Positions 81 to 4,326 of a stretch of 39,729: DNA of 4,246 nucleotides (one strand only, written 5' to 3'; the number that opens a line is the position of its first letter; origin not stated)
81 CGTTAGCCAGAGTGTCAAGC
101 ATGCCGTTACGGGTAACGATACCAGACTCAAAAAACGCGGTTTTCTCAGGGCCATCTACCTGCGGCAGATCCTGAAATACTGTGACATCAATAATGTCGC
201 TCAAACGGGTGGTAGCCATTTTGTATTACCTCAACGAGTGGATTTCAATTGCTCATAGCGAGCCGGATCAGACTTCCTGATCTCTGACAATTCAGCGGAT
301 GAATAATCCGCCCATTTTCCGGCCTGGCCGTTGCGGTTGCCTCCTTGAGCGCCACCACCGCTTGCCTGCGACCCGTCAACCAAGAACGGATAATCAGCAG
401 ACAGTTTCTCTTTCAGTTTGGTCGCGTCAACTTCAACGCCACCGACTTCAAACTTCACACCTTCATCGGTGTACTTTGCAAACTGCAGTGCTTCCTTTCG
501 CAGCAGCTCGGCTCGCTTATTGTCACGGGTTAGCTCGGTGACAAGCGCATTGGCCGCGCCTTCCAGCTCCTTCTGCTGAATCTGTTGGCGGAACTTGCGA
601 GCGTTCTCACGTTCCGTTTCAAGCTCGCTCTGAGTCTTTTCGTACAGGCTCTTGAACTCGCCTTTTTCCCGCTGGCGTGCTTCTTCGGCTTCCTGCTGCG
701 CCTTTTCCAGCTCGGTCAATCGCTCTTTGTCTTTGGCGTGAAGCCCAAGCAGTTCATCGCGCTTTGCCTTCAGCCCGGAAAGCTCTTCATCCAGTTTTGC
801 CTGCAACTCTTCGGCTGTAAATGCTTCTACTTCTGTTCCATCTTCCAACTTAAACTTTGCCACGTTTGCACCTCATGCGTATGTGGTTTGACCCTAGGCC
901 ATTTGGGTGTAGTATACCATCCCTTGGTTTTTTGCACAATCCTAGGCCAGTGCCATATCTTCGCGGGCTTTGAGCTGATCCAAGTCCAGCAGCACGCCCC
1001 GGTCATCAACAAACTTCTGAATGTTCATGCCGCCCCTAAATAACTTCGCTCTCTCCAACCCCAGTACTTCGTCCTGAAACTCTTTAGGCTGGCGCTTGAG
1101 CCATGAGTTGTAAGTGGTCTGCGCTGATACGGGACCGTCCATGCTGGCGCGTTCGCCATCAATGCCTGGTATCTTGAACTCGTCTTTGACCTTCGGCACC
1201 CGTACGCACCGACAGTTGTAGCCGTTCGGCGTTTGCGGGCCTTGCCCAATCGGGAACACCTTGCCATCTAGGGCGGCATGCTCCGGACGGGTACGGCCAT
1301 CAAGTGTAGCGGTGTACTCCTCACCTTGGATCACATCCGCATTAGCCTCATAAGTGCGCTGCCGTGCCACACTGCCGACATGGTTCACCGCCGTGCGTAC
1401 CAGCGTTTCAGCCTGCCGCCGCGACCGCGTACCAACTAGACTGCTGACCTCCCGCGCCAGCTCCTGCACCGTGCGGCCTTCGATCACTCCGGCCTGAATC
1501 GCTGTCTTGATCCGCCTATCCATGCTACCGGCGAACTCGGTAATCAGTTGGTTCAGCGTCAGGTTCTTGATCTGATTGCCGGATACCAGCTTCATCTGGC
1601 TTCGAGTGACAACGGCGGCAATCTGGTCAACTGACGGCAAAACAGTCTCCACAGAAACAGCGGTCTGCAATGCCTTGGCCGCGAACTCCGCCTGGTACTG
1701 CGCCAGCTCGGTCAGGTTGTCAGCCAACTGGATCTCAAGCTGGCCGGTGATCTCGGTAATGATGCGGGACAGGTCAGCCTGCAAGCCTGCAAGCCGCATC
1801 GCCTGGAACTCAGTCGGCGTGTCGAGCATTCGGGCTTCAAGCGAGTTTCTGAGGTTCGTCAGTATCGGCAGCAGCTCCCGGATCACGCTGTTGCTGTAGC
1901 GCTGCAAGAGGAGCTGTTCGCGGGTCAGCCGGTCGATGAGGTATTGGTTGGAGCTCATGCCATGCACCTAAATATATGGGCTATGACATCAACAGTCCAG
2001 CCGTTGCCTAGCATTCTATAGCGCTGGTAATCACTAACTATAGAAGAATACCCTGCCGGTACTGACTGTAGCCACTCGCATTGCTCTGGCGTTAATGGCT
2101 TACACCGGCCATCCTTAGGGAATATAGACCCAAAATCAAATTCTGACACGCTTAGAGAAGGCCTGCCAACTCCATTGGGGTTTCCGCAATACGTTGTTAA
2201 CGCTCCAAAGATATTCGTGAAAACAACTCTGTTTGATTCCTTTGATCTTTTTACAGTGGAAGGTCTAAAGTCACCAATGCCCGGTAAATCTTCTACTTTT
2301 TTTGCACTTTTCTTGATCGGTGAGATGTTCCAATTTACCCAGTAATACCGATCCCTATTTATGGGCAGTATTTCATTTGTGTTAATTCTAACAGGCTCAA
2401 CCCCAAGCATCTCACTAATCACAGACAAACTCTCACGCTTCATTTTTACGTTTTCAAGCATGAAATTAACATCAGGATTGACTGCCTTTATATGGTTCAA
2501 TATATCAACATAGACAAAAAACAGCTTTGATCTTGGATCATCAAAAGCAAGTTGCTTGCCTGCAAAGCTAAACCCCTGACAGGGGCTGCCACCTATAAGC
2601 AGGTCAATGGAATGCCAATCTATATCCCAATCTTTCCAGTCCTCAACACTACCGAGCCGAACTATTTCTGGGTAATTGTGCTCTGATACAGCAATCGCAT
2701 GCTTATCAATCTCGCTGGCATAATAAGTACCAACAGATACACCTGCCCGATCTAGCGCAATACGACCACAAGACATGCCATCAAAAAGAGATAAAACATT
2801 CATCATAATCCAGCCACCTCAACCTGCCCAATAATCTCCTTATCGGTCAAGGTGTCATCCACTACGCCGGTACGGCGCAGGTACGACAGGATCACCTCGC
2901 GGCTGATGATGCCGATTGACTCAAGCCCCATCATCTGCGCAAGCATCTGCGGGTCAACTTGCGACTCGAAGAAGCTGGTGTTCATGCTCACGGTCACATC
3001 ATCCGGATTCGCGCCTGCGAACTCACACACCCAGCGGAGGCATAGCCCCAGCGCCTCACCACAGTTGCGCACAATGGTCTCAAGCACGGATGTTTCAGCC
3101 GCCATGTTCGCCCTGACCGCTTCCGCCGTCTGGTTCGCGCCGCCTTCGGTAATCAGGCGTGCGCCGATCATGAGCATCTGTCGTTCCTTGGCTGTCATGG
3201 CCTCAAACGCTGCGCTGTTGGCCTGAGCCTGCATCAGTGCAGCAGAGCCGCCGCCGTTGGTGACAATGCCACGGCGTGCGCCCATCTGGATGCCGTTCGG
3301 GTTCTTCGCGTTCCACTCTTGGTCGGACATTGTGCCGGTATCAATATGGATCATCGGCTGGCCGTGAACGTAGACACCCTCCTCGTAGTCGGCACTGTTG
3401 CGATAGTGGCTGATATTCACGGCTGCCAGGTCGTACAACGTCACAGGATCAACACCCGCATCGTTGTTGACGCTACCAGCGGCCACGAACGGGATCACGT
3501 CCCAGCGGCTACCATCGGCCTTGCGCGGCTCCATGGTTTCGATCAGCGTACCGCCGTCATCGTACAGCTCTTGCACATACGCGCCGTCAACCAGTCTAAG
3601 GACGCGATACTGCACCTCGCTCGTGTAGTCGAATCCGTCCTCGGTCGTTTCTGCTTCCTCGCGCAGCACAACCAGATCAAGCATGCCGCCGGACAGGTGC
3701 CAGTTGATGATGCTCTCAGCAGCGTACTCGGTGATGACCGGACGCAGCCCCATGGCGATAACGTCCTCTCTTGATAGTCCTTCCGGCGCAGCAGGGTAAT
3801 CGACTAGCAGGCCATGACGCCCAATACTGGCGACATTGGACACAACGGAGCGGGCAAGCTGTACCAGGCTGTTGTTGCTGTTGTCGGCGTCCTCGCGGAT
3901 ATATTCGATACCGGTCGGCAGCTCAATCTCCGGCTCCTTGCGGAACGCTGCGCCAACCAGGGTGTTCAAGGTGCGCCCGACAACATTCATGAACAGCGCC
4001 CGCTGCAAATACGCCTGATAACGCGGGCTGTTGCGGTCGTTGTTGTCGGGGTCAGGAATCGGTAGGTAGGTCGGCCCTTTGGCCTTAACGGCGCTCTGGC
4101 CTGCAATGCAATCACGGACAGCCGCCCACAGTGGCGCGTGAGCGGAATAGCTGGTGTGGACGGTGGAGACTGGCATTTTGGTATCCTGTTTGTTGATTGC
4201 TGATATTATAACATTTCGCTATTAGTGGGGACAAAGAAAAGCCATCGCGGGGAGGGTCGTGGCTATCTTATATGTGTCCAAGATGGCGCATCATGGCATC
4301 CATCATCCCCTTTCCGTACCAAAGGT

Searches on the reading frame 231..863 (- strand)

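Call 14: search_protein_families(library=phrogs, proteins=[window:231-863:-], max_evalue=0.0001)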
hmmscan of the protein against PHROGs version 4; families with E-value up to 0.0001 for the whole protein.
window:231-863:- (210 aa): 1 family
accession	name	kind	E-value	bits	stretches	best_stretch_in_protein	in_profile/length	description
phrog_206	-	head and packaging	2.4e-18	67.8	1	14-207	28-260/263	head scaffolding protein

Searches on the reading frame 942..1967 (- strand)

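Call 14: search_protein_families(library=phrogs, proteins=[window:942-1967:-], max_evalue=0.0001)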
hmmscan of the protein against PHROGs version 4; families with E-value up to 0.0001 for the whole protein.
window:942-1967:- (341 aa): 18 families
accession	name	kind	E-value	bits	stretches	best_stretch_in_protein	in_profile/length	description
phrog_241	-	head and packaging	1.4e-98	332.7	1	4-339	11-359/679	head morphogenesis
phrog_21789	-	head and packaging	7.1e-50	170.7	2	6-263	5-263/1195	virion structural protein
phrog_115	-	head and packaging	2.1e-34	120.7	1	30-306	97-364/665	minor head protein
phrog_6577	-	unknown function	2.7e-31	109.7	1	62-335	27-314/1066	-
phrog_595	-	head and packaging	3e-29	103.7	1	45-300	87-337/513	head maturation protease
phrog_7625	-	head and packaging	3.2e-28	99.9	1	11-321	9-316/504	head morphogenesis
phrog_4728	-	head and packaging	9.7e-25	88.3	1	32-311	75-359/591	head morphogenesis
phrog_2468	-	head and packaging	5.6e-16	59.9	1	65-246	57-244/303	head morphogenesis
phrog_14819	-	unknown function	7.9e-15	55.8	1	270-334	15-80/91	-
phrog_2841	-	head and packaging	1.4e-12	48.5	1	146-291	192-341/525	minor head protein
phrog_3517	-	head and packaging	1.6e-11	45.1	1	114-264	170-333/371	head morphogenesis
phrog_220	-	head and packaging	6.5e-10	38.6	1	152-278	945-1084/1338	minor head protein and DNA pilot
phrog_324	-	head and packaging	1.4e-09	38.5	1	37-267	95-325/624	head morphogenesis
phrog_2662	-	head and packaging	2.9e-09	37.1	1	138-259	576-708/717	portal protein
phrog_19443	-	head and packaging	3.3e-09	36.8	1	54-262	86-287/579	minor head protein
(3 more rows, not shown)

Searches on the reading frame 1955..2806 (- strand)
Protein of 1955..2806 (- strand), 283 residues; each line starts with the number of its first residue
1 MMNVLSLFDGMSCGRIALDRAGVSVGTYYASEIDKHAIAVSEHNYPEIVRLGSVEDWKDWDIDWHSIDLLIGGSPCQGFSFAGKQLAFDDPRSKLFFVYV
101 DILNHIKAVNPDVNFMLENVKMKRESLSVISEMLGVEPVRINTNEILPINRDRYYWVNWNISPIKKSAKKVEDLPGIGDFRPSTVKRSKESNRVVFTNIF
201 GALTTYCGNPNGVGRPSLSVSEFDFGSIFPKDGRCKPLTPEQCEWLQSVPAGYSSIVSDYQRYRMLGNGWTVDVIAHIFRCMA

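Call 14: search_protein_families(library=phrogs, proteins=[window:1955-2806:-], max_evalue=0.0001)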
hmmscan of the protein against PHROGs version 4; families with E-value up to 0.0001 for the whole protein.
window:1955-2806:- (283 aa): 6 families
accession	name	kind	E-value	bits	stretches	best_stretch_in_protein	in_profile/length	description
phrog_116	-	other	3.1e-60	205.4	1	1-282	207-489/779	DNA methyltransferase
phrog_363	-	other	1.1e-23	84.9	1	1-125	53-170/327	DNA methyltransferase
phrog_17284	-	unknown function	3.5e-14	53.7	1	235-280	159-208/245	-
phrog_16528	-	other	1.5e-10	42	1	188-279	135-214/236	DNA methyltransferase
phrog_16427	-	other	8e-07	30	0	231-281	113-167/235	DNA methyltransferase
phrog_29583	-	other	6.3e-05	22.9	1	66-132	78-141/468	DNA methyltransferase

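Call 18: search_protein_families(library=pfam, proteins=[window:1955-2806:-], max_evalue=0.001)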
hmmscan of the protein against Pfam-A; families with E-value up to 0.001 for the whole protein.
window:1955-2806:- (283 aa): 1 family
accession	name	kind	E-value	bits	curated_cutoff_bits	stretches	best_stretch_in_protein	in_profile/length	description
PF00145.23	DNA_methylase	-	2.3e-33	116.5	22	2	2-122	1-113/324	C-5 cytosine-specific DNA methylase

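Call 56: search_protein_families(library=ncbifam, proteins=[window:1955-2806:-], max_evalue=0.01)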
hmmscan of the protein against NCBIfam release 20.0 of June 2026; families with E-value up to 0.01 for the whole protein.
window:1955-2806:- (283 aa): 2 families
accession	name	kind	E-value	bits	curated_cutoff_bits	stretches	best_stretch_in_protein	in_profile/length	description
TIGR00675.1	dcm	superfamily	5e-32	111.8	100.65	2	4-121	1-111/329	DNA (cytosine-5-)-methyltransferase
NF007772.0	PRK10458.1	subfamily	4.9e-05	22.1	710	0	67-122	170-230/472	DNA cytosine methylase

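Call 60: search_dna_similar(query=window:1955-2806:-, collection=phages, mode=protein, max_rows=25, max_evalue=1e-10)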
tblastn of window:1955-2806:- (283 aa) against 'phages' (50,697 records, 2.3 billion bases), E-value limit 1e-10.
Records with a match: 283; places in all: 298; records where one place covers at least 80% of the query: 217.
Best place of each record, by identity: 60-80% 7; <60% 276.
By first word of the organism name: Escherichia 87; Vibrio 43; Bacteroides 40; Phocaeicola 10; Klebsiella 9; Bacillus 9; Cellulophaga 8; Citrobacter 7; Flavobacterium 6; Salmonella 5; and 32 more.
By host as written in the record: - 26; Escherichia coli 25; Escherichia coli K-12 MG1655 8; Vibrio breoganii 7; Bacteroides thetaiotaomicron DA638 7; Bacteroides thetaiotaomicron VPI-5482 7; Vibrio splendidus 6; Bacillus subtilis BEST7003 6; and 122 more.
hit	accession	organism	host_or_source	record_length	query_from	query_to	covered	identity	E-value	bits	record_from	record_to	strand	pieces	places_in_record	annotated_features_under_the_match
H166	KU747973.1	Pseudoalteromonas phage vB_PspS-H40/1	Pseudoalteromonas sp.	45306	2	280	73%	68.7%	2e-71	314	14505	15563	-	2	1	putative DNA-methyltransferase | hypothetical protein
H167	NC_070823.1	Pseudoalteromonas phage vB_PspS-H40/1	Pseudoalteromonas sp.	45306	2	280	73%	68.7%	2e-71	314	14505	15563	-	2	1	putative DNA-methyltransferase | hypothetical protein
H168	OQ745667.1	Pseudoalteromonas phage PS_L5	Pseudoalteromonas marina Mano4(T)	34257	2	282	99%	50.3%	6e-81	271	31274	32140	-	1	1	DNA methyltransferase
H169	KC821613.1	Cellulophaga phage phi12:1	Cellulophaga baltica #12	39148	4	282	99%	47.0%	3e-68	234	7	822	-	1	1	DNA methylase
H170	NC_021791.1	Cellulophaga phage phi12:1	Cellulophaga baltica #12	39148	4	282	99%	47.0%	3e-68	234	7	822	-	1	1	DNA methyltransferase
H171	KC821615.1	Cellulophaga phage phi12:3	Cellulophaga baltica #12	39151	4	282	99%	47.0%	3e-68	234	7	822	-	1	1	DNA methylase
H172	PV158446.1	Aeromonas phage AsC4_1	Aeromonas salmonicida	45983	2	282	99%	46.6%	7e-73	248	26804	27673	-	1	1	C-5 cytosine-specific DNA methylase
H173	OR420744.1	Pelagibacter phage HTVC134P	Candidatus Pelagibacter sp. HTCC7211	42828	2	283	99%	46.5%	1e-45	242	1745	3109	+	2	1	DNA methylase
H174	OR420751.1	Pelagibacter phage HTVC309P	Candidatus Pelagibacter sp.FZCC0233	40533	2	283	99%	46.5%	8e-45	241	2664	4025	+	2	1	DNA methylase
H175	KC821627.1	Cellulophaga phage phi18:2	Cellulophaga baltica #18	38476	4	282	99%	46.2%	2e-62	218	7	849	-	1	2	DNA methylase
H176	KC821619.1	Cellulophaga phage phi18:1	Cellulophaga baltica #18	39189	4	282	99%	46.2%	2e-62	218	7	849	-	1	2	DNA methylase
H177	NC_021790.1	Cellulophaga phage phi18:1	Cellulophaga baltica #18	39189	4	282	99%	46.2%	2e-62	218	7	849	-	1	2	DNA methyltransferase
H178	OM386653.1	Escherichia phage vB_EcoM_ESCO8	Escherichia coli APEC BEN3573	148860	1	282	100%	44.9%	7e-72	245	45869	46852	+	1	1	cytosine methyltransferase | hypothetical protein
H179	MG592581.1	Vibrio phage 1.211.A._10N.222.52.F11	Vibrio tasmaniensis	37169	3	282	99%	44.7%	4e-64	223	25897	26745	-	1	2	C-5 cytosine-specific DNA methylase | hypothetical protein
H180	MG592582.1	Vibrio phage 1.211.B._10N.222.52.F11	Vibrio tasmaniensis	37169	3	282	99%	44.7%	4e-64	223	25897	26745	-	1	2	C-5 cytosine-specific DNA methylase | hypothetical protein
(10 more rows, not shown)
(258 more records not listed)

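Call 75: search_solved_structures(query=window:1955-2806:-, max_evalue=0.00001)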
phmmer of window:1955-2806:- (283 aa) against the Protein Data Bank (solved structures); distinct sequences matched with E-value up to 0.00001: 53.
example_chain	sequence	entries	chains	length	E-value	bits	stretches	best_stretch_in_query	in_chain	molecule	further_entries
8xee_A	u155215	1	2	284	5.1e-20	75.1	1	3-159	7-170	DNA (cytosine-5)-methyltransferase 3B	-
7v0e_A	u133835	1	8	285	5.3e-20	75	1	3-159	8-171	DNA (cytosine-5)-methyltransferase 3B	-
6kdt_A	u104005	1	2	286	5.3e-20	75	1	3-159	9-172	DNA (cytosine-5)-methyltransferase 3B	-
6kda_A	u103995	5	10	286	5.3e-20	75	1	3-159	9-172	DNA (cytosine-5)-methyltransferase 3B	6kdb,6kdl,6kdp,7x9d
6u90_A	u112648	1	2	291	5.5e-20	74.9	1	3-159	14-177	DNA (cytosine-5)-methyltransferase 3B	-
6u91_A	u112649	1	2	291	5.7e-20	74.9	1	3-159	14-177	DNA (cytosine-5)-methyltransferase 3B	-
6u8w_A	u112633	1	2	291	5.7e-20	74.9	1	3-159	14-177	DNA (cytosine-5)-methyltransferase 3B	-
6u8p_A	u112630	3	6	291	5.8e-20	74.9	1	3-159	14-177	DNA (cytosine-5)-methyltransferase 3B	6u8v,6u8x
8te4_A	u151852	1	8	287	6.3e-19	71.5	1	3-159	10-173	DNA (cytosine-5)-methyltransferase 3A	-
6w89_A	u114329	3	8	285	7.9e-19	71.1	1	3-159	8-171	DNA (cytosine-5)-methyltransferase 3A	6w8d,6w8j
8te1_A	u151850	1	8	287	8.6e-19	71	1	3-159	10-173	DNA (cytosine-5)-methyltransferase 3A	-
8eih_A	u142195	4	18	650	8.7e-19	71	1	3-159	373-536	DNA (cytosine-5)-methyltransferase 3B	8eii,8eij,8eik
5yx2_A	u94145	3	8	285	1e-18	70.8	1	3-159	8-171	DNA (cytosine-5)-methyltransferase 3A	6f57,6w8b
6brr_A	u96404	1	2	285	1e-18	70.8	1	3-159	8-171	DNA (cytosine-5)-methyltransferase 3A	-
8tdr_A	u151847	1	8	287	1e-18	70.8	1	3-159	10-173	DNA (cytosine-5)-methyltransferase 3A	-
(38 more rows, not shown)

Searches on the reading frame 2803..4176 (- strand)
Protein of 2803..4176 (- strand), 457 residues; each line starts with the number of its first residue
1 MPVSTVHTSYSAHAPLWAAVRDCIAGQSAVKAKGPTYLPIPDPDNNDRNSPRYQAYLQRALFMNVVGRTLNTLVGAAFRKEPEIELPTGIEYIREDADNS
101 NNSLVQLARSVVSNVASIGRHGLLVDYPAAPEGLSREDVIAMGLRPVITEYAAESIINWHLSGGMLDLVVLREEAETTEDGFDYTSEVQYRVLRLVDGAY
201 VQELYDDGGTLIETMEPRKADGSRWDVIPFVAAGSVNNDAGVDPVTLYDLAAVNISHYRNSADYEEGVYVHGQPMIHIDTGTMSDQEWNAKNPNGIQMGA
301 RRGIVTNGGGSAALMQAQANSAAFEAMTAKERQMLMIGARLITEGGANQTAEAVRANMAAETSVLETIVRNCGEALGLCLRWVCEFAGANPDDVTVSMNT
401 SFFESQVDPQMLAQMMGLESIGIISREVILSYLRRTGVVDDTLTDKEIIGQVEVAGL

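Call 14: search_protein_families(library=phrogs, proteins=[window:2803-4176:-], max_evalue=0.0001)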
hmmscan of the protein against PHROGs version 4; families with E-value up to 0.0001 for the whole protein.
window:2803-4176:- (457 aa): 3 families
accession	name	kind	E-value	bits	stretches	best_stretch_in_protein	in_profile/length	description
phrog_145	-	head and packaging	3.3e-135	452.6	1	1-450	8-460/493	portal protein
phrog_2417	-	unknown function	2.1e-40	139.7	1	3-239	6-241/242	-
phrog_2469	-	unknown function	1.4e-10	42.3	1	323-441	3-121/142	-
